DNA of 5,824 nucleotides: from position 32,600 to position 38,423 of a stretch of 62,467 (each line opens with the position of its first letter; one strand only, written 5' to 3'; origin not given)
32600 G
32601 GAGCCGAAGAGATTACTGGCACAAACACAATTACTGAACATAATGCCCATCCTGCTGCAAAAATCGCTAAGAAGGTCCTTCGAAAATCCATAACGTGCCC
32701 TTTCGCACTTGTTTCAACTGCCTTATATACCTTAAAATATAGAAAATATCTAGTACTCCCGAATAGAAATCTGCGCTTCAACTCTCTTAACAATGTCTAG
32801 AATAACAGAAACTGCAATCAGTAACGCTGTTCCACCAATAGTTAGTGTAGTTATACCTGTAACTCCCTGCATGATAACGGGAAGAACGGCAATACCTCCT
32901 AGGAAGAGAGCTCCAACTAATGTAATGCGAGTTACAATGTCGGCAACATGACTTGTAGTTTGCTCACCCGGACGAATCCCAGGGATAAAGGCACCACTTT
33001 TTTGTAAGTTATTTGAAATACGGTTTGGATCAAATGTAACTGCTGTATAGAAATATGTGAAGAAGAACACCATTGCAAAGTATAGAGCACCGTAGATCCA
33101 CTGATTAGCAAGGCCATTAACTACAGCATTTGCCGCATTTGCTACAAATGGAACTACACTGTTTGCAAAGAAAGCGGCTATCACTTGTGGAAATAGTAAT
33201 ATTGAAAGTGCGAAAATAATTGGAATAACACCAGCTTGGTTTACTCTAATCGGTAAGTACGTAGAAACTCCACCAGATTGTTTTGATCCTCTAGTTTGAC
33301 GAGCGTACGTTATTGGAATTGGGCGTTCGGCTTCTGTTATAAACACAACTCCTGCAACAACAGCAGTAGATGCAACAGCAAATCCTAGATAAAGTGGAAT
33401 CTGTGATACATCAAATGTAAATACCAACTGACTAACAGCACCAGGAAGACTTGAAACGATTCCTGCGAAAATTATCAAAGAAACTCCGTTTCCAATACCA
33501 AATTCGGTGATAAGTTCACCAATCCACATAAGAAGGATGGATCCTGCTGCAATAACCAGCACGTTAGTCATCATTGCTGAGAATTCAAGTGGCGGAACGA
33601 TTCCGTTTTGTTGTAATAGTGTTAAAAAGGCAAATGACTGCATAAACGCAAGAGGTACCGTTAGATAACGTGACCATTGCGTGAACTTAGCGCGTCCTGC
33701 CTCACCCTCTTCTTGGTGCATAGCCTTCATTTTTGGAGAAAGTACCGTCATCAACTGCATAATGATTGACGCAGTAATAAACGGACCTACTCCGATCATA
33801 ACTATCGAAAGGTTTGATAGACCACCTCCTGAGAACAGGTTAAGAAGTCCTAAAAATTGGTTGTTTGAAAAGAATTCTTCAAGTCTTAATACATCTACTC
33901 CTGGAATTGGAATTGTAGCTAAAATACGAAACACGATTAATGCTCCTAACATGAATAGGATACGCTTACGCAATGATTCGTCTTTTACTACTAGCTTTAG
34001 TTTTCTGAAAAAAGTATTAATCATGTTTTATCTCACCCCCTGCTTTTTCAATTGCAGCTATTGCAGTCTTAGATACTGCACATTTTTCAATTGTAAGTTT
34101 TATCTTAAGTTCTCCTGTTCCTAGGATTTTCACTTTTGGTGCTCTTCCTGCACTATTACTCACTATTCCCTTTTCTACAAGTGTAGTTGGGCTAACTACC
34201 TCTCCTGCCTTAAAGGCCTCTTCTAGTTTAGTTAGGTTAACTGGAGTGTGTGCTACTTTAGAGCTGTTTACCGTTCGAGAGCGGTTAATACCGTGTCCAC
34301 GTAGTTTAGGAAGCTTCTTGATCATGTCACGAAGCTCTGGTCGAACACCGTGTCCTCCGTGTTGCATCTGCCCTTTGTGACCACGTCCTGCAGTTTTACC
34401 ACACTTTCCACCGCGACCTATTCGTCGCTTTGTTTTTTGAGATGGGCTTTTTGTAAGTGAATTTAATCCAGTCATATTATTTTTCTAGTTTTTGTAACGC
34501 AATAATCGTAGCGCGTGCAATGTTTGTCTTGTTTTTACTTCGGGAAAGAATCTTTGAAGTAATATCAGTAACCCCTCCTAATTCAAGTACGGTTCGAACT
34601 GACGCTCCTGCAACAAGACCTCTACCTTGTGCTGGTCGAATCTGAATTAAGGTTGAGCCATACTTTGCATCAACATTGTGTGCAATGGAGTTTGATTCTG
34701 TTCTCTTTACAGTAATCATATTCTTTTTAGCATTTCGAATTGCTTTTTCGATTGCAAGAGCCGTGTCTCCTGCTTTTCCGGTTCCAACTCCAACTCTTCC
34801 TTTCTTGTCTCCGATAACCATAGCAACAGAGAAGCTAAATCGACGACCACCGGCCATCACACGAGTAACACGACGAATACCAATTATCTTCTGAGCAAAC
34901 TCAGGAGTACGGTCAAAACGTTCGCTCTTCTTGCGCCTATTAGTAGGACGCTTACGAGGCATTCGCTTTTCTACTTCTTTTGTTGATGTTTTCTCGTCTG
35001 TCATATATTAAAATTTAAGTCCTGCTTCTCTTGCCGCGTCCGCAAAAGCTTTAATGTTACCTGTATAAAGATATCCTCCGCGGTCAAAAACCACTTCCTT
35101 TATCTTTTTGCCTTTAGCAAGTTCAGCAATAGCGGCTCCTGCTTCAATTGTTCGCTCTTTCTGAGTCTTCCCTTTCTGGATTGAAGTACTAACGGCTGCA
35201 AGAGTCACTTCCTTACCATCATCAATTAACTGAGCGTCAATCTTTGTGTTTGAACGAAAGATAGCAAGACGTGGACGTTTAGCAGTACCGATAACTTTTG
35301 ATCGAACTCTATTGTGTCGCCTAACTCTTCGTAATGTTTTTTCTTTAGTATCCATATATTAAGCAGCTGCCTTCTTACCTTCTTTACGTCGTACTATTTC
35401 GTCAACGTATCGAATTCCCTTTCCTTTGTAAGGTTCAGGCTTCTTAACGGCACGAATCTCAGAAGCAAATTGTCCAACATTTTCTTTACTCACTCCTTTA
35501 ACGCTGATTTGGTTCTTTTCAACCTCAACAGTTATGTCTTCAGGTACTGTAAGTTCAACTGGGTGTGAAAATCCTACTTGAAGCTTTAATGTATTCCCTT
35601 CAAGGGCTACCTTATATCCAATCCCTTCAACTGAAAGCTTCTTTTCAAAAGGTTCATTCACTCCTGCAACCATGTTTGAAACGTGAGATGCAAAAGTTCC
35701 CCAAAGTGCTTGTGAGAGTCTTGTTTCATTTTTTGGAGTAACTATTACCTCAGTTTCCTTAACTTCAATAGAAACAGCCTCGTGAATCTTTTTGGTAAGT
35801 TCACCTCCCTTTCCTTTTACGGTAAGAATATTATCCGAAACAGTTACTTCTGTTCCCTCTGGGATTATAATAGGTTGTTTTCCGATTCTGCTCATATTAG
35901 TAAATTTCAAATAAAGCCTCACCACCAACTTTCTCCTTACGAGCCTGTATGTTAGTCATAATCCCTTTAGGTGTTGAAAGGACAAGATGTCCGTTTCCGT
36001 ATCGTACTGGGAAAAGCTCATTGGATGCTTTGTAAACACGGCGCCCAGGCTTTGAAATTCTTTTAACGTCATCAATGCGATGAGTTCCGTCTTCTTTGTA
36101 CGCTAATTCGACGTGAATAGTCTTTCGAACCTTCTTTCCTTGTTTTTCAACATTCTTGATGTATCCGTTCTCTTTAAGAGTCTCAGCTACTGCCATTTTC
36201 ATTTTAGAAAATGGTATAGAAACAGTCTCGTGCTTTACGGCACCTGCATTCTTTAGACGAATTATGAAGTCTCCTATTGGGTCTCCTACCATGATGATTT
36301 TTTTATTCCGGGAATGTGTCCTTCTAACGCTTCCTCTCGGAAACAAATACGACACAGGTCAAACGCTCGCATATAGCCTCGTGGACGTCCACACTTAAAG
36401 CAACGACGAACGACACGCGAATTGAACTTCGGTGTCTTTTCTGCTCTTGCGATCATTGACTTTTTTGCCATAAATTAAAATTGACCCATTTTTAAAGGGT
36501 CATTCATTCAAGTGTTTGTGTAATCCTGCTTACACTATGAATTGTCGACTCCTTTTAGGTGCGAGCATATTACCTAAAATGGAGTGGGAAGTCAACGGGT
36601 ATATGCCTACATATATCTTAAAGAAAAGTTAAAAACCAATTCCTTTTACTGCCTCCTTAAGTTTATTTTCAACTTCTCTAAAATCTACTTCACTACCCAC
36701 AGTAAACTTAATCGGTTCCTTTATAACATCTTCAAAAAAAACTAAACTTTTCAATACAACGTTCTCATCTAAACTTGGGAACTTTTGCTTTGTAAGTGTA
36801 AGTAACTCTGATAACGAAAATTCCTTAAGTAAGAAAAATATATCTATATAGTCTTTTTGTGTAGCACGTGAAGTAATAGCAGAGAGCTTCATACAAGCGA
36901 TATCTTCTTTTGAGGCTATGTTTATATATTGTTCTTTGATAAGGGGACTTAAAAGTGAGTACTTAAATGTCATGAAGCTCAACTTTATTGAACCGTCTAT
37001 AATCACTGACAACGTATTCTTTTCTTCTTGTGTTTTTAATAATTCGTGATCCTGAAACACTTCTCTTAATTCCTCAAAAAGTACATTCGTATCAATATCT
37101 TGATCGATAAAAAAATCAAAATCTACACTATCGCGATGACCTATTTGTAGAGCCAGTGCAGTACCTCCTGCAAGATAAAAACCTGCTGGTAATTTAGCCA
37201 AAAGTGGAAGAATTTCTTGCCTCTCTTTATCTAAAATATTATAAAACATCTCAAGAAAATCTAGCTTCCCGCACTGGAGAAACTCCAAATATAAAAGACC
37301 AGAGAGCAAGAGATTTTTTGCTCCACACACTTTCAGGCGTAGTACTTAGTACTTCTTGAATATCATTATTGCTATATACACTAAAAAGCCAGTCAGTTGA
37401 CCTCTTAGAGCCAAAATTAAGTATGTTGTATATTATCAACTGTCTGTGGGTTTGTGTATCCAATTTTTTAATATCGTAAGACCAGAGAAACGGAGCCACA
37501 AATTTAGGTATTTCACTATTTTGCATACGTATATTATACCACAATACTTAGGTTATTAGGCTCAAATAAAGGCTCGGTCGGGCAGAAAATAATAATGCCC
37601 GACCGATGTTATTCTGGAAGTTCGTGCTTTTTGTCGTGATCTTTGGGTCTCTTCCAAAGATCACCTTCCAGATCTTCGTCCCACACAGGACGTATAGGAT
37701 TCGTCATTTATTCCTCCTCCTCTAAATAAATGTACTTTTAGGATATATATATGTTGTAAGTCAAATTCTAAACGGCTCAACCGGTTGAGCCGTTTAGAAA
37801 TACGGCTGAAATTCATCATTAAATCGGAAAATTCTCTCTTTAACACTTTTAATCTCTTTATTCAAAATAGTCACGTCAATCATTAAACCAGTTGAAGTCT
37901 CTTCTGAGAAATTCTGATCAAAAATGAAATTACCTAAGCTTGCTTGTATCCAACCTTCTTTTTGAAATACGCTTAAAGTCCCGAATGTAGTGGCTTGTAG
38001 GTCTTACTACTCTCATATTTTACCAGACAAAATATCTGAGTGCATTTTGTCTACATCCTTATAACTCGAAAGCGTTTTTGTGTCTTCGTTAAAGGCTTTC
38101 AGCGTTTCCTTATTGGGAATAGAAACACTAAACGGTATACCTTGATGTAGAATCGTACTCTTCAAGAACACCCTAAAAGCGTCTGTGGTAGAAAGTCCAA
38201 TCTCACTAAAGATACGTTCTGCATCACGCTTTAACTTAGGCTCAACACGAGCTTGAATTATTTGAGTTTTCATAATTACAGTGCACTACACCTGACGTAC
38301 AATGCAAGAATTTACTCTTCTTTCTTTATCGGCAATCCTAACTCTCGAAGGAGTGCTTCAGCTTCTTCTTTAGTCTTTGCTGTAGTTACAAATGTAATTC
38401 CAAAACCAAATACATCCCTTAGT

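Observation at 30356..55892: The universal str-S10-spc-secY-adk-map array keeps its gene order but is broken at six junctions by accessory cassettes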

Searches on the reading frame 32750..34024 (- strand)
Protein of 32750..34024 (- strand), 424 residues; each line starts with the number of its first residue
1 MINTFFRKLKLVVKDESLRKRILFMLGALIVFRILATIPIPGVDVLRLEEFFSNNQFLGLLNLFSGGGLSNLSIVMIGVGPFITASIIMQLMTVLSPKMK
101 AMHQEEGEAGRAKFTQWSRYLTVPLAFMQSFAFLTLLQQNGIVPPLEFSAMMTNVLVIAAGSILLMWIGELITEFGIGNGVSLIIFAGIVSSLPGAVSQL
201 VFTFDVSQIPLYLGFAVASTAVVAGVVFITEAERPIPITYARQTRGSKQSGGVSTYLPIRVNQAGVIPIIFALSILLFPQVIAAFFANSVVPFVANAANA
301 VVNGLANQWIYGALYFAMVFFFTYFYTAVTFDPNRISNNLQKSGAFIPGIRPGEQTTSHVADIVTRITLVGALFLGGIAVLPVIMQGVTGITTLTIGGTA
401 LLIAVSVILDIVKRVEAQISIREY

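Call 4: search_protein_families(library=pfam, proteins=[window:32750-34024:-], max_evalue=0.01)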
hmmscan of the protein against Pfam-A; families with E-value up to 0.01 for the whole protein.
window:32750-34024:- (424 aa): 1 family
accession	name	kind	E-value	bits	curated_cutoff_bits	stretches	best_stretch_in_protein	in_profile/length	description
PF00344.25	SecY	-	9.9e-101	337.6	32.2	1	73-412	1-306/306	SecY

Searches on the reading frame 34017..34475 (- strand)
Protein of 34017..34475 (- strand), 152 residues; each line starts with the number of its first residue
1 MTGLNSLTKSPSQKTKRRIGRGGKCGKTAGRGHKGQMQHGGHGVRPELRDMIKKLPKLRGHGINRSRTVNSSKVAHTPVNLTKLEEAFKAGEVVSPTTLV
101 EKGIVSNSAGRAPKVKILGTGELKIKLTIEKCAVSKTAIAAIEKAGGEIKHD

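Call 6: search_protein_families(library=ncbifam, proteins=[window:34017-34475:-], max_evalue=0.00001)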
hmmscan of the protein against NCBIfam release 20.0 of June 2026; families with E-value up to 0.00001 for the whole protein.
window:34017-34475:- (152 aa): 2 families
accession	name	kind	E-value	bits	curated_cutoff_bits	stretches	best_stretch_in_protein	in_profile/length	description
TIGR01071.1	rplO_bact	equivalog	2.3e-20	72.9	77.95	1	4-149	2-143/144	50S ribosomal protein L15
NF003079.0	PRK04005.1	equivalog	8.2e-06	25.4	85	0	116-149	68-101/121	50S ribosomal protein L18e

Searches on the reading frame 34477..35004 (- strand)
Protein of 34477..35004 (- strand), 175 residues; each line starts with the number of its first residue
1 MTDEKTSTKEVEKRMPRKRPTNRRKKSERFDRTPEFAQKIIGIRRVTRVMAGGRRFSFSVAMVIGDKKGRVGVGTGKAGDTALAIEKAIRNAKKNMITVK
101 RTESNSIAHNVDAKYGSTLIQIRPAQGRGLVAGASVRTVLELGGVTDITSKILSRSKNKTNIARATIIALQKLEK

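Call 6: search_protein_families(library=ncbifam, proteins=[window:34477-35004:-], max_evalue=0.00001)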
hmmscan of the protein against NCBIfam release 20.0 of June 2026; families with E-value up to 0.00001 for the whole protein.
window:34477-35004:- (175 aa): 3 families
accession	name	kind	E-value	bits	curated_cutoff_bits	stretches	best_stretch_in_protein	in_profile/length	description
TIGR01021.1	rpsE_bact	equivalog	1.2e-41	142.1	164.05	1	35-174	3-141/156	30S ribosomal protein S5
NF003125.0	PRK04044.1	equivalog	1.9e-27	96.2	252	1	34-173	49-198/213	30S ribosomal protein S5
TIGR01020.1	uS5_euk_arch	equivalog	2.3e-27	95.8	181.65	1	35-173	48-197/212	30S ribosomal protein S5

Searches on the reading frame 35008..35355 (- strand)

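Call 6: search_protein_families(library=ncbifam, proteins=[window:35008-35355:-], max_evalue=0.00001)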
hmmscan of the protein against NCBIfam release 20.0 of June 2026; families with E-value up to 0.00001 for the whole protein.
window:35008-35355:- (115 aa): 1 family
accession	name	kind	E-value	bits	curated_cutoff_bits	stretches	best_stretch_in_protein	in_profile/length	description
TIGR00060.1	L18_bact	equivalog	2.3e-32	111.7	87.85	1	8-115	3-114/114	50S ribosomal protein L18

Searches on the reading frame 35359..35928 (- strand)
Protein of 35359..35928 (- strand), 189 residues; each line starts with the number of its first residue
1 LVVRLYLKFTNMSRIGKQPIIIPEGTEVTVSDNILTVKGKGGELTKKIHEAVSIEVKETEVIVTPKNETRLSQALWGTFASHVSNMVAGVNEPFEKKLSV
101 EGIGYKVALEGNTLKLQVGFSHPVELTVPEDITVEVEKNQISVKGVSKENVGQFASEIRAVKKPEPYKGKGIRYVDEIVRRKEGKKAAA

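Call 6: search_protein_families(library=ncbifam, proteins=[window:35359-35928:-], max_evalue=0.00001)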
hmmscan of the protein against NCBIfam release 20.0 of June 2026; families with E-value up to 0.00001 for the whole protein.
window:35359-35928:- (189 aa): 3 families
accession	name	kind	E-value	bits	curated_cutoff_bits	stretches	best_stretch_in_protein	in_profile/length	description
TIGR03654.1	L6_bact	equivalog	2.6e-66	222.7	168.55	1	13-186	1-175/175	50S ribosomal protein L6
TIGR03653.1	uL6_arch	equivalog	5e-28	98.1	185.4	1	19-161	3-150/170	50S ribosomal protein L6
NF004037.0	PRK05518.1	equivalog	1.6e-26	93.2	184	1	17-161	7-156/181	50S ribosomal protein L6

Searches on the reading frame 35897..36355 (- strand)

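Call 6: search_protein_families(library=ncbifam, proteins=[window:35897-36355:-], max_evalue=0.00001)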
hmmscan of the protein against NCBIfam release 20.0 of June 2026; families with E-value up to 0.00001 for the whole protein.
window:35897-36355:- (152 aa): 2 families
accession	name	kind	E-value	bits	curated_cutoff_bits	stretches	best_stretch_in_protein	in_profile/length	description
NF001109.0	PRK00136.1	equivalog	1.1e-41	141.8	119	1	22-152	2-131/131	30S ribosomal protein S8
NF003115.0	PRK04034.1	equivalog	3.3e-15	56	126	1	22-152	2-130/130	30S ribosomal protein S8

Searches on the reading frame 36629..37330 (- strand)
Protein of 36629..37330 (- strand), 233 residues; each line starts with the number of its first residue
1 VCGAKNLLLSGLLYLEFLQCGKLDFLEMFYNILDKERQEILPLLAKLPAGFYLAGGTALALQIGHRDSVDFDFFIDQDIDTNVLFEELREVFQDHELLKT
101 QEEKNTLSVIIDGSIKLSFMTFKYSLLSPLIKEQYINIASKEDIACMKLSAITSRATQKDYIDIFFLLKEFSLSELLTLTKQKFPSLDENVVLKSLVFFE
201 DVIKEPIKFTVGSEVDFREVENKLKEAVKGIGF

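Call 4: search_protein_families(library=pfam, proteins=[window:36629-37330:-], max_evalue=0.01)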
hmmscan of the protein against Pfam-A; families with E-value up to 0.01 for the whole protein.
window:36629-37330:- (233 aa): 1 family
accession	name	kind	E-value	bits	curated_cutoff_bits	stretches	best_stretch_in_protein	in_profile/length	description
PF08843.17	AbiEii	-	4.6e-15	56.6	22.5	1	49-214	13-213/238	Nucleotidyl transferase AbiEii toxin, Type IV TA system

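Call 69: search_protein_families(library=padloc, proteins=[window:36629-37249:-], max_evalue=0.01)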
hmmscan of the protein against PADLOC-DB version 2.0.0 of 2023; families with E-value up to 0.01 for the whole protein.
window:36629-37249:- (206 aa): 10 families
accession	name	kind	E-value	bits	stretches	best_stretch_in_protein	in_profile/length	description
PDLC02330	AbiEii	-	9.2e-08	30.1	1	19-85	22-90/219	AbiEii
PDLC02298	AbiEii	-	9.2e-07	26.5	1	24-143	28-162/220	AbiEii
PDLC02307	AbiEii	-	1.4e-06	26.2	1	12-145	14-149/219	AbiEii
PDLC02328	AbiEii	-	3.9e-05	21.7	1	109-173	110-170/203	AbiEii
PDLC02304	AbiEii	-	5.5e-05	21.2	1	110-165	157-214/260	AbiEii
PDLC02305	AbiEii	-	0.00012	19.4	1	101-198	151-234/306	AbiEii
PDLC02323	AbiEii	-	0.0014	16.3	1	108-200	151-246/248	AbiEii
PDLC02313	AbiEii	-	0.0015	16.1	1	108-143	156-191/254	AbiEii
PDLC02288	AbiEii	-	0.0022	14.9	0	118-147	183-210/294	AbiEii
PDLC02291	AbiEii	-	0.0075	13.6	0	20-66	52-96/310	AbiEii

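Call 70: search_protein_families(library=ncbifam, proteins=[window:36629-37249:-], max_evalue=0.001)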
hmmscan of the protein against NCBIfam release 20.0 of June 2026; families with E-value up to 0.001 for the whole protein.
window:36629-37249:- (206 aa): 0 families

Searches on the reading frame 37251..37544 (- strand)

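Call 4: search_protein_families(library=pfam, proteins=[window:37251-37544:-], max_evalue=0.01)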
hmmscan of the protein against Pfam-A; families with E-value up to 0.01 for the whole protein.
window:37251-37544:- (97 aa): 1 family
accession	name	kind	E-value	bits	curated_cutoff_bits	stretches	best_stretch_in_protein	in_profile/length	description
PF21956.1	DUF6922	-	6.8e-11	41.9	27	1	18-66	4-52/52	Family of unknown function (DUF6922)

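Call 69: search_protein_families(library=padloc, proteins=[window:37251-37526:-], max_evalue=0.01)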
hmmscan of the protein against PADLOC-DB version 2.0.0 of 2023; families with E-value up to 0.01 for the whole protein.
window:37251-37526:- (91 aa): 0 families

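Call 70: search_protein_families(library=ncbifam, proteins=[window:37251-37526:-], max_evalue=0.001)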
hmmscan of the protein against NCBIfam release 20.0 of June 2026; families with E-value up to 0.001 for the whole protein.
window:37251-37526:- (91 aa): 0 families

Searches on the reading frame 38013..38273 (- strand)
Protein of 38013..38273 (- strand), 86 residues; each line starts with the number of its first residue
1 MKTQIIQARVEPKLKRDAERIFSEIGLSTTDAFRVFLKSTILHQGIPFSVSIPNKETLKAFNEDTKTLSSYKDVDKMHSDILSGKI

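Call 4: search_protein_families(library=pfam, proteins=[window:38013-38273:-], max_evalue=0.01)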
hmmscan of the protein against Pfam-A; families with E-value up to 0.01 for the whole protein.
window:38013-38273:- (86 aa): 1 family
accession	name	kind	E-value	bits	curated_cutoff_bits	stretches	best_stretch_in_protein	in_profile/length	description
PF04221.18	RelB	-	4.1e-12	46.3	22.4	1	4-77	2-78/82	RelB antitoxin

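Call 69: search_protein_families(library=padloc, proteins=[window:38013-38273:-], max_evalue=0.01)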
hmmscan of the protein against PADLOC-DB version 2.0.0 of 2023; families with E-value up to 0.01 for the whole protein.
window:38013-38273:- (86 aa): 0 families

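Call 70: search_protein_families(library=ncbifam, proteins=[window:38013-38273:-], max_evalue=0.001)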
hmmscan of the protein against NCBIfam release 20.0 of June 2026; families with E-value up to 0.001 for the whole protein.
window:38013-38273:- (86 aa): 3 families
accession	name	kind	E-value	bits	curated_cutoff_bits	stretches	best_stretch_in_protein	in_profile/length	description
TIGR02384.1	RelB_DinJ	subfamily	2e-19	69.6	45.65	1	1-80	1-84/85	type II toxin-antitoxin system RelB/DinJ family antitoxin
NF050811.1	RelB_ParD_antitoxin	subfamily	1.7e-08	34.5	60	1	9-57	2-49/83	type II toxin-antitoxin system RelB/ParD family antitoxin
NF008412.0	PRK11235.1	equivalog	0.00044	20.4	96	1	6-49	4-47/80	type II toxin-antitoxin system RelB/DinJ family antitoxin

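Call 85: find_encoding_contigs(protein=window:38013-38273:-, flank=10000, max_places=5)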
Protein window:38013-38273:- (86 aa): 4 contigs read that carry it; 1 place shown.
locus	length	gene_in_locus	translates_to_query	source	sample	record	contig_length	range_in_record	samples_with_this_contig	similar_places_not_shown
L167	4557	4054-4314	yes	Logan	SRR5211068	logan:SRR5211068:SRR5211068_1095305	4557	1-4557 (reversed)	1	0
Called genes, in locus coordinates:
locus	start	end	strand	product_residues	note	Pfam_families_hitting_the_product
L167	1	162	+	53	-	?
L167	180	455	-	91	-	-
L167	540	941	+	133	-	PF00203:Ribosomal_S19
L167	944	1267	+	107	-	PF00237:Ribosomal_L22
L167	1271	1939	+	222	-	PF07650:KH_2, PF00189:Ribosomal_S3_C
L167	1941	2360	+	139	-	PF00252:Ribosomal_L16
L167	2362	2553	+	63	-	PF00831:Ribosomal_L29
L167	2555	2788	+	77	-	PF00366:Ribosomal_S17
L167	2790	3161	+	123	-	PF00238:Ribosomal_L14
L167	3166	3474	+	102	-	PF00467:KOW, PF17136:ribosomal_L24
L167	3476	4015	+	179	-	PF00281:Ribosomal_L5, PF00673:Ribosomal_L5_C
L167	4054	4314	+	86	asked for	PF04221:RelB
